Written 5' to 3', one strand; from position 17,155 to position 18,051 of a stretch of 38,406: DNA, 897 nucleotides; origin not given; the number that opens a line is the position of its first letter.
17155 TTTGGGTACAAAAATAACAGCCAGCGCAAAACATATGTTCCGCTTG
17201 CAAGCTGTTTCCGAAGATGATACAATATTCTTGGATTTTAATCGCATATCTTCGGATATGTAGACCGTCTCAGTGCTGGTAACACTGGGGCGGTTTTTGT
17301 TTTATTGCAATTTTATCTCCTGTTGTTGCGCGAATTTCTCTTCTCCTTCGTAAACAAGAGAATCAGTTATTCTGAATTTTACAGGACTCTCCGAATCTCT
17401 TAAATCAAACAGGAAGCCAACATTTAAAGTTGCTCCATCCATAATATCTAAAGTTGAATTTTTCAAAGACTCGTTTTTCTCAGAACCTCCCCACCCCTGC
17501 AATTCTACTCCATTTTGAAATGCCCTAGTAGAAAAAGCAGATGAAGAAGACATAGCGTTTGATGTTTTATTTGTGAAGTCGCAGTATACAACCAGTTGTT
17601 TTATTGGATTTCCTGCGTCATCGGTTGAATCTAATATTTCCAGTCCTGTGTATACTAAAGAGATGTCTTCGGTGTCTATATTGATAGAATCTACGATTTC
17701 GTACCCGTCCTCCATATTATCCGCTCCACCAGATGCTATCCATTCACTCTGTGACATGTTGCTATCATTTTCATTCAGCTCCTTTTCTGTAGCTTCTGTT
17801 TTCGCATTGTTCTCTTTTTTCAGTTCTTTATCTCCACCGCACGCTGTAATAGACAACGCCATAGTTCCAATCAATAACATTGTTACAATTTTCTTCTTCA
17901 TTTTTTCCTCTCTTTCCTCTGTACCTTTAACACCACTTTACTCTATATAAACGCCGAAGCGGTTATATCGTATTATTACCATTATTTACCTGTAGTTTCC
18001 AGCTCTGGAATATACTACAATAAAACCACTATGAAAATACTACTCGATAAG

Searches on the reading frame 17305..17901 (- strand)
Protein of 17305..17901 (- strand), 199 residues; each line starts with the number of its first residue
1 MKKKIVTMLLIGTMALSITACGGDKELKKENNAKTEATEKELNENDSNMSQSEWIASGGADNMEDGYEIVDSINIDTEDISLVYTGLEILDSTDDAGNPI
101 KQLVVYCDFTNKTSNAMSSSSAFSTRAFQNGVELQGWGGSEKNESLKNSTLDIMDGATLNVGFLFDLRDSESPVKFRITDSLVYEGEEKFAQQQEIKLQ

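Call 92: search_protein_families(library=pfam, proteins=[window:17305-17901:-], max_evalue=0.001)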
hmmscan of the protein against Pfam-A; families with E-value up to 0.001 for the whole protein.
window:17305-17901:- (199 aa): 1 family
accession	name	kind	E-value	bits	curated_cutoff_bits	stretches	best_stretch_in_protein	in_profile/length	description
PF16729.10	DUF5067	-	1.1e-15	58.1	27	1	70-180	16-126/126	Domain of unknown function (DUF5067)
